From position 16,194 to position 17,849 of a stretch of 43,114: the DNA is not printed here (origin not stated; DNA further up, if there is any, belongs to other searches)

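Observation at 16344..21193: Alternating adenylate-forming ligase/GT4 cassettes next to uronate precursor genes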

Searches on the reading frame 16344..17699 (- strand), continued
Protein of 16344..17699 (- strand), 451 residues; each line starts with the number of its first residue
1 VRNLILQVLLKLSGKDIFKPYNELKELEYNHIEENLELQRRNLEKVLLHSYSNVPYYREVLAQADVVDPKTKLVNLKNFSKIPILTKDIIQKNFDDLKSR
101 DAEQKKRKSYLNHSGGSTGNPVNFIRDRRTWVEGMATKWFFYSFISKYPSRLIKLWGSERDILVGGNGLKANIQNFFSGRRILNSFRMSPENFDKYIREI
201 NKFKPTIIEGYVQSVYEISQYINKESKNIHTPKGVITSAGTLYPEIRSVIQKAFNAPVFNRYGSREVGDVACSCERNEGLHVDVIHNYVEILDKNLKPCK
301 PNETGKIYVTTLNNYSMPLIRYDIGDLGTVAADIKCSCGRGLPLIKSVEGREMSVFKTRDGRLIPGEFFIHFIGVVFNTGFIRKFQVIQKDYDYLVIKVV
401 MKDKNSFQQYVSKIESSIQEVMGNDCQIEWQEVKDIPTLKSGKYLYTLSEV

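Call 69: find_encoding_contigs(protein=P0001, flank=1000, max_places=3)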
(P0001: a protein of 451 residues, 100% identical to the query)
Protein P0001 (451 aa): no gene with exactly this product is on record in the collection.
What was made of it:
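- Tried and rejected: An exact look-up of ligase A's own contig found nothing (call 69).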

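Call 70: search_protein_families(library=ncbifam, proteins=[L022:6196-7065:+, L018:8349-9239:+, L003:11354-12031:+, L009:9751-11205:+, L030:825-1982:+, L030:2103-3713:+], max_evalue=0.0001)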
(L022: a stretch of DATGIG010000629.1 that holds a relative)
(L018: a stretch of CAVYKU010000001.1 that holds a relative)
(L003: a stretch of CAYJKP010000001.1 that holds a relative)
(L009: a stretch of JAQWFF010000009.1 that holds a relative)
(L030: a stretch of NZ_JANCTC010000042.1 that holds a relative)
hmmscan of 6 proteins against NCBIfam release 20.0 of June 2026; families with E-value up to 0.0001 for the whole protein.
L022:6196-7065:+ (289 aa): 0 families

L018:8349-9239:+ (296 aa): 50 families (the best 25 are shown)
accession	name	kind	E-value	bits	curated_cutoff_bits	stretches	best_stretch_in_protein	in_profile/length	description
NF001243.0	PRK00216.1-4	equivalog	6.6e-21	74.7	235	1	66-231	47-214/237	demethylmenaquinone methyltransferase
TIGR01983.1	UbiG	equivalog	1.8e-20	73.2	102.95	1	60-171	43-155/228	bifunctional 2-polyprenyl-6-hydroxyphenol methylase/3-demethylubiquinol 3-O-methyltransferase UbiG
TIGR02752.1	MenG_heptapren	equivalog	1.4e-19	70.5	419.85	1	66-231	45-212/231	demethylmenaquinone methyltransferase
TIGR01934.1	MenG_MenH_UbiE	subfamily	4.6e-17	62.1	158.35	1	60-190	33-166/223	ubiquinone/menaquinone biosynthesis methyltransferase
TIGR02072.1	BioC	equivalog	1.7e-16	60.8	184.95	1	51-169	20-134/244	malonyl-ACP O-methyltransferase BioC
NF045667.1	MTase_DVU1556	equivalog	2.2e-16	59.9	155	1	66-167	22-119/213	DVU_1556 family methyltransferase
NF041536.1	ArsM_DUF2284_UU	exception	7e-16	57.6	575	1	67-167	77-180/459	arsenite methyltransferase/DUF2284 domain selenoprotein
NF047649.1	MTase_UXPK_star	exception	3.7e-15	55.7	460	1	68-166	79-180/283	methyltransferase/UXPK-star double selenoprotein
NF001241.0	PRK00216.1-2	equivalog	6.5e-15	55.4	327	1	67-231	52-210/231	demethylmenaquinone methyltransferase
NF041537.1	ArsM_AhpD_UU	exception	1.2e-14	53.9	510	1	68-166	78-179/345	arsenite methyltransferase/AhpD domain selenoprotein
NF045823.1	PthPhpthDimycoMt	equivalog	1.3e-14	54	300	1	65-165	65-164/256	phthiotriol/phenolphthiotriol dimycocerosates methyltransferase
NF043040.1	corrin_prot_MT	hypoth_equivalog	2.1e-14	53.5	180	1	66-168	41-148/216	corrinoid protein-associated methyltransferase CpaM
NF008823.0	PRK11873.1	subfamily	4.7e-14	52.5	263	1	69-167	80-181/272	arsenite methyltransferase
NF045825.1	FAmtase_mtf2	equivalog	2.2e-13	50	400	1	65-166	57-157/248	fatty-acid O-methyltransferase Mtf2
NF001244.0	PRK00216.1-5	equivalog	2.7e-13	49.8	216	1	62-167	44-153/236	bifunctional demethylmenaquinone methyltransferase/2-methoxy-6-polyprenyl-1,4-benzoquinol methylase UbiE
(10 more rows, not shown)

L003:11354-12031:+ (225 aa): 5 families
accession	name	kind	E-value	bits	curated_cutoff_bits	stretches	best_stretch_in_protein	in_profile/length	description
NF045667.1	MTase_DVU1556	equivalog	1.1e-11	44.7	155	1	48-135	25-120/213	DVU_1556 family methyltransferase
NF043040.1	corrin_prot_MT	hypoth_equivalog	1.8e-07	30.8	180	0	91-135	104-148/216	corrinoid protein-associated methyltransferase CpaM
TIGR01934.1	MenG_MenH_UbiE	subfamily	9e-06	25.1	158.35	0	47-134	41-141/223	ubiquinone/menaquinone biosynthesis methyltransferase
NF041537.1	ArsM_AhpD_UU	exception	1.1e-05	24.4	510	0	50-135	81-181/345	arsenite methyltransferase/AhpD domain selenoprotein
NF041255.1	mycofact_MftM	equivalog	7.2e-05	22.2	200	0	89-142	196-247/289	mycofactocin oligosaccharide methyltransferase MftM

L009:9751-11205:+ (484 aa): 1 family
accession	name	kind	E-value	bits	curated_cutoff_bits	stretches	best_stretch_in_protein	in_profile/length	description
NF052623.1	Npun_F2552_fam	equivalog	2.6e-16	59.9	500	1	188-270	87-167/314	Npun_F2552 family protein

L030:825-1982:+ (385 aa): 1 family
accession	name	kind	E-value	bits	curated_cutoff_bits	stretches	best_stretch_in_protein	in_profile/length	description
NF038314.1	epimerase_MslH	equivalog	7.5e-17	60.8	700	2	158-236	235-315/439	lasso peptide C-terminal Trp epimerase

L030:2103-3713:+ (536 aa): 0 families

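Call 73: search_solved_structures(query=L030:825-1982:+, max_evalue=0.01, show_alignments=1)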
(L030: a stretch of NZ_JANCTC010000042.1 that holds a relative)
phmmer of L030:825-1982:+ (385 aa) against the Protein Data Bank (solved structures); distinct sequences matched with E-value up to 0.01: 3.
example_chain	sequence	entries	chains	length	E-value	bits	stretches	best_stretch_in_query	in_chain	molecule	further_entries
8gq9_A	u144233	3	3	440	8.7e-14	54.4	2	159-237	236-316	Poly-gamma-glutamate synthesis protein (Capsule biosynthesis protein)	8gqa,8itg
8gqb_A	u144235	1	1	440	8.9e-14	54.4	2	159-237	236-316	Poly-gamma-glutamate synthesis protein (Capsule biosynthesis protein)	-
8ith_A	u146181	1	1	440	7.9e-13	51.2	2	159-237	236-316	Poly-gamma-glutamate synthesis protein (Capsule biosynthesis protein)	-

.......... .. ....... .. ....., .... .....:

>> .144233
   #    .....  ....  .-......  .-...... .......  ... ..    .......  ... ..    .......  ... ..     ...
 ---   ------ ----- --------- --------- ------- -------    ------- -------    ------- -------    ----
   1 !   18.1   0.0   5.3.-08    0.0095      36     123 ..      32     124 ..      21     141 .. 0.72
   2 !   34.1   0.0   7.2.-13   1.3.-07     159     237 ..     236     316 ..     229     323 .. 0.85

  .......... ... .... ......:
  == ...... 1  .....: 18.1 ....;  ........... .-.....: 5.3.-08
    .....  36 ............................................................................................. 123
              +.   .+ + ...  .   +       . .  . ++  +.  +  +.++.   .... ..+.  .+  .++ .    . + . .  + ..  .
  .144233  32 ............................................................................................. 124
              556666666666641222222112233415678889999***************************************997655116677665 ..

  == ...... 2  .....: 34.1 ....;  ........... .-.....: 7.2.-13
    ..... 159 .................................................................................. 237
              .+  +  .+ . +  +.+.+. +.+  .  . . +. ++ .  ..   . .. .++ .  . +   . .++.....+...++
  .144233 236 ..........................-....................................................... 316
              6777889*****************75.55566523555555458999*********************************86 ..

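Call 79: search_protein_families(library=pfam, proteins=[L001:13649-15841:-, L015:18711-20237:-], max_evalue=1)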
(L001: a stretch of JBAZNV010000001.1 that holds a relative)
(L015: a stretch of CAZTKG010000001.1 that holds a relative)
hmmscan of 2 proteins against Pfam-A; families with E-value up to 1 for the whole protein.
L001:13649-15841:- (730 aa): 0 families

L015:18711-20237:- (508 aa): 1 family
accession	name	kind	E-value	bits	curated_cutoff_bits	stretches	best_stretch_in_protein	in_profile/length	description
PF13231.12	PMT_2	-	6e-09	36.8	26.1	1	63-198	2-140/160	Dolichyl-phosphate-mannose-protein mannosyltransferase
